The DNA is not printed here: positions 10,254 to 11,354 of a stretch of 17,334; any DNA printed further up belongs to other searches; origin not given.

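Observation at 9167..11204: Tat-exported Gfo/Idh/MocA oxidoreductase and ThuA-like gene are tail-to-tail with stop codons 1 nt apart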

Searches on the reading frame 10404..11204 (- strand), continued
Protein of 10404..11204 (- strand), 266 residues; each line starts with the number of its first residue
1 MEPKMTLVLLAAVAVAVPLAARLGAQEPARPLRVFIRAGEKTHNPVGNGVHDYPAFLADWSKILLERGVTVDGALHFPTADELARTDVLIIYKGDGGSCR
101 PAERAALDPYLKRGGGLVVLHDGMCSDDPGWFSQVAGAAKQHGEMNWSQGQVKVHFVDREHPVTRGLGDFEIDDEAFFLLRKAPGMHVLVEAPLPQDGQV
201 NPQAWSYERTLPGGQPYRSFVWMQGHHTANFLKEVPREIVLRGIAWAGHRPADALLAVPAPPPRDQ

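Call 76: fold_search(model_id=the predicted structure, library=pdb)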
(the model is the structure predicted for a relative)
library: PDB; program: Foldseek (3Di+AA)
matches with E <= 10: 1139; with E <= 0.001: 45
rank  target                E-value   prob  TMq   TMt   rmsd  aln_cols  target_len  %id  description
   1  4e5v_A                1.2e-09  1.00  0.62  0.59   6.6       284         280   18  Crystal structure of a Putative thua-like protein (PARMER_02418) from Parabacteroides merdae ATCC 43184 at 1.75 A reso (released 2012-04-04)
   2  4jqs_A                1.2e-09  1.00  0.60  0.64   4.8       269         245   17  Crystal structure of a Putative thua-like protein (BACUNI_01602) from Bacteroides uniformis ATCC 8492 at 2.30 A resolu (released 2013-05-08)
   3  4e5v_B                1.5e-09  1.00  0.60  0.57   7.7       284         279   18  Crystal structure of a Putative thua-like protein (PARMER_02418) from Parabacteroides merdae ATCC 43184 at 1.75 A reso (released 2012-04-04)
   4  4pxy_A                2.1e-09  1.00  0.60  0.65   5.0       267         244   18  Crystal structure of a Putative thua-like protein (BACUNI_01602) from Bacteroides uniformis ATCC 8492 at 1.50 A resolu (released 2014-04-23)
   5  5xb7_D                3.7e-07  1.00  0.49  0.22   7.4       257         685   16  GH42 alpha-L-arabinopyranosidase from Bifidobacterium animalis subsp. lactis Bl-04 (released 2017-11-01)
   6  5xb7_A                9.3e-07  1.00  0.49  0.21   8.0       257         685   16  GH42 alpha-L-arabinopyranosidase from Bifidobacterium animalis subsp. lactis Bl-04 (released 2017-11-01)
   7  5xb7_E                1.1e-06  1.00  0.50  0.21   7.2       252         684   17  GH42 alpha-L-arabinopyranosidase from Bifidobacterium animalis subsp. lactis Bl-04 (released 2017-11-01)
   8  5xb7_F                1.6e-06  1.00  0.47  0.20   7.8       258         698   16  GH42 alpha-L-arabinopyranosidase from Bifidobacterium animalis subsp. lactis Bl-04 (released 2017-11-01)
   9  5xb7_B                1.9e-06  1.00  0.49  0.21   7.3       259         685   17  GH42 alpha-L-arabinopyranosidase from Bifidobacterium animalis subsp. lactis Bl-04 (released 2017-11-01)
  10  5xb7_C                3.8e-06  1.00  0.50  0.22   7.1       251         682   16  GH42 alpha-L-arabinopyranosidase from Bifidobacterium animalis subsp. lactis Bl-04 (released 2017-11-01)
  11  5fms_A                4.6e-06  1.00  0.53  0.61   4.9       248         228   13  mmIFT52 N-terminal domain (released 2016-03-09)
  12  1o1y                  6.6e-06  1.00  0.44  0.49   8.4       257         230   12  Crystal structure of a glutamine amidotransferase (tm1158) from thermotoga maritima at 1.70 A resolution (released 2003-03-11)
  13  2d7j                  1.0e-05  1.00  0.48  0.64   5.0       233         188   13  Crystal Structure Analysis of Glutamine Amidotransferase from Pyrococcus horikoshii OT3 (released 2006-11-21)
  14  8hx8_A                1.1e-05  1.00  0.47  0.21   5.5       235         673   14  Crystal structure of 4-amino-4-deoxychorismate synthase from Streptomyces venezuelae co-crystallized with chorismate (released 2023-10-18)
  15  2a9v_D                1.5e-05  1.00  0.47  0.59   5.5       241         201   12  Crystal structure of a putative gmp synthase subunit a protein (ta0944m) from thermoplasma acidophilum at 2.45 A resol (released 2005-08-02)
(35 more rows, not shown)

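Call 84: search_protein_families(library=pfam, proteins=[L007:3295-4566:+, L007:7827-8633:+, L007:8600-9556:+, L007:9376-10899:+, L007:11006-12733:+], max_evalue=0.00001)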
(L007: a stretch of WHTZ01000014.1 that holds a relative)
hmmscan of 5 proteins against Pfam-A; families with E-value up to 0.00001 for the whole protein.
L007:3295-4566:+ (424 aa): 1 family
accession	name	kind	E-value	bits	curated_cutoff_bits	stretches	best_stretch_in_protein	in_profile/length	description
PF00753.33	Lactamase_B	-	1.6e-16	61.3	22.7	1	92-199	6-97/196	Metallo-beta-lactamase superfamily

L007:7827-8633:+ (268 aa): 1 family
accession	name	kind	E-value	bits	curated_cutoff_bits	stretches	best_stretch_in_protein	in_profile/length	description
PF06439.18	3keto-disac_hyd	-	1.4e-30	107.1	26.8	1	55-244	1-177/187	3-keto-disaccharide hydrolase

L007:8600-9556:+ (318 aa): 1 family
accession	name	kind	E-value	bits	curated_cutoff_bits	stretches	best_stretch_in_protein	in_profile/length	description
PF06283.17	ThuA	-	7.1e-45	154.3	33.4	1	70-297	2-209/209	Trehalose utilisation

L007:9376-10899:+ (507 aa): 4 families
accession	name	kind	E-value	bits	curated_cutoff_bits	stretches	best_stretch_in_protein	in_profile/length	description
PF01408.29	GFO_IDH_MocA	-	1.5e-20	74.5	24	1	104-228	1-119/120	Oxidoreductase family, NAD-binding Rossmann fold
PF19051.5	GFO_IDH_MocA_C2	-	3.5e-16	59.9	23.3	1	275-346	45-117/254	Oxidoreductase family, C-terminal alpha/beta domain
PF22725.1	GFO_IDH_MocA_C3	-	4.8e-10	39.9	27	1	298-377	29-104/124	GFO/IDH/MocA C-terminal domain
PF02894.22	GFO_IDH_MocA_C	-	6e-08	33.2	22.9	1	292-496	19-215/218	Oxidoreductase family, C-terminal alpha/beta domain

L007:11006-12733:+ (575 aa): 2 families
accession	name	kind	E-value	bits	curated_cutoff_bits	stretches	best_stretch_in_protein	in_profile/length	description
PF00920.27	ILVD_EDD_N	-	2e-113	379.2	27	1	40-353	1-316/316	Dihydroxy-acid/6-phosphogluconate dehydratase N-terminal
PF24877.1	ILV_EDD_C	-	6e-65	218.7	27.7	1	363-557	1-191/191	Dihydroxy-acid/6-phosphogluconate dehydratase C-terminal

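Call 86: search_protein_families(library=ncbifam, proteins=[L007:9613-10899:+, L013:7703-8899:+], max_evalue=1e-10)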
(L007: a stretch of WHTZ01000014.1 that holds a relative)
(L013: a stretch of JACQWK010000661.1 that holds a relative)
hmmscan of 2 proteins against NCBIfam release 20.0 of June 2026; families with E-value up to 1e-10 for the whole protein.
L007:9613-10899:+ (428 aa): 7 families
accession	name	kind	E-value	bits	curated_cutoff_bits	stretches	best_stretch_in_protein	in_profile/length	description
NF058561.1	BT_2158_fam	equivalog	9.5e-31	106.9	750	1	15-276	26-280/487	glycoside 3-dehydrogenase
TIGR04380.1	myo_inos_iolG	equivalog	3.5e-27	95.2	355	1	25-175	2-147/330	inositol 2-dehydrogenase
NF040723.1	UDP-GlcNAcDh_Arch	equivalog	6.4e-20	71.9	450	1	25-175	1-143/302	UDP-N-acetylglucosamine 3-dehydrogenase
NF052479.1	LevoglcsnDh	equivalog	2.9e-15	55.9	650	1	64-174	46-155/386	levoglucosan dehydrogenase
NF058563.1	BT_2159_fam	equivalog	8.7e-13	48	650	0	25-181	1-153/350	disaccharide 3-dehydrogenase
NF052679.1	InsChiInosDhIolG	equivalog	1.4e-12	47.4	540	1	25-177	3-153/343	bifunctional inositol 2-dehydrogenase/D-chiro-inositol 1-dehydrogenase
NF008607.0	PRK11579.1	subfamily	2.4e-12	46.5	330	0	22-173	2-145/346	oxidoreductase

L013:7703-8899:+ (399 aa): 5 families
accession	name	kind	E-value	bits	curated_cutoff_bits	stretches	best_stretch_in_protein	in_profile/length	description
NF058561.1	BT_2158_fam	equivalog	1.8e-37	129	750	1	1-254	2-255/487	glycoside 3-dehydrogenase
TIGR04380.1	myo_inos_iolG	equivalog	9.6e-21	74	355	1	32-188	2-155/330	inositol 2-dehydrogenase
NF040723.1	UDP-GlcNAcDh_Arch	equivalog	6.3e-18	65.3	450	1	32-178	1-141/302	UDP-N-acetylglucosamine 3-dehydrogenase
NF052479.1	LevoglcsnDh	equivalog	9.7e-14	50.8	650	1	61-183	41-159/386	levoglucosan dehydrogenase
NF052679.1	InsChiInosDhIolG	equivalog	7.6e-12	44.9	540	1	32-175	3-145/343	bifunctional inositol 2-dehydrogenase/D-chiro-inositol 1-dehydrogenase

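Call 90: find_encoding_contigs(protein=P0038, flank=6000, max_places=1)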
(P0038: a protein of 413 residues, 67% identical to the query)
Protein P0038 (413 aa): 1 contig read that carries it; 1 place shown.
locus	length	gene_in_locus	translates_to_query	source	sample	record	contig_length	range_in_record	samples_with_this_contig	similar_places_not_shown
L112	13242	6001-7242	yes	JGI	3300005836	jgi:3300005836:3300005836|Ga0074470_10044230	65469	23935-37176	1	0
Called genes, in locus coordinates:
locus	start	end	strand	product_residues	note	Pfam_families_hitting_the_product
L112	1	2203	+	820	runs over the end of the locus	PF00343:Phosphorylase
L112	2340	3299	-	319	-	PF07859:Abhydrolase_3 (weak), PF20434:BD-FAE (weak)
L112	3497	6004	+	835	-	PF23500:DUF7133, PF13646:HEAT_2 (faint), PF00034:Cytochrom_C, PF13442:Cytochrome_CBB3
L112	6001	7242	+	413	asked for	PF06283:ThuA, PF16694:Cytochrome_P460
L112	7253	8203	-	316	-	PF01261:AP_endonuc_2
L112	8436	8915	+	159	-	-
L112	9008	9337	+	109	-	-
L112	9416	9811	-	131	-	PF01850:PIN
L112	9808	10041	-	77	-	PF09386:ParD (weak), PF22513:FitA-like_RHH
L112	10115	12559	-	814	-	PF12704:MacB_PCD, PF02687:FtsX, PF12704:MacB_PCD, PF02687:FtsX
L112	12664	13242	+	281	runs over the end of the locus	PF11716:MDMPI_N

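Call 91: find_encoding_contigs(protein=P0079, flank=6000, max_places=1)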
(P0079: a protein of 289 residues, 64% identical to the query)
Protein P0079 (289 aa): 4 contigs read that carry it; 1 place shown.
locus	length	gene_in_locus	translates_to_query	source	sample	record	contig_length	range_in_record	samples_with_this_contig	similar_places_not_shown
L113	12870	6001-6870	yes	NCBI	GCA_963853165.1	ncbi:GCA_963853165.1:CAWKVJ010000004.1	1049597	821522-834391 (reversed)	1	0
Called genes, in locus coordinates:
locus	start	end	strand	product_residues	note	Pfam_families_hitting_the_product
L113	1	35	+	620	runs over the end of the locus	PF08439:Peptidase_M3_N, PF01432:Peptidase_M3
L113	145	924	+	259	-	PF04151:PPC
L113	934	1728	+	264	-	PF06283:ThuA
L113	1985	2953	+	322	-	PF00174:Oxidored_molyb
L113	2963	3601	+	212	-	PF01794:Ferric_reduct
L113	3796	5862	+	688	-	PF23545:Zn_ribbon_HMPTM, PF04055:Radical_SAM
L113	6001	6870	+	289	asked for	PF06283:ThuA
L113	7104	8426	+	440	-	PF00083:Sugar_tr (faint), PF07690:MFS_1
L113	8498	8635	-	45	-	-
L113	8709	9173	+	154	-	-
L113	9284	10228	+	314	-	PF00126:HTH_1, PF03466:LysR_substrate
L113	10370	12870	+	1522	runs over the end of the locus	PF00310:GATase_2, PF04898:Glu_syn_central, PF01645:Glu_synthase, PF01493:GXGXG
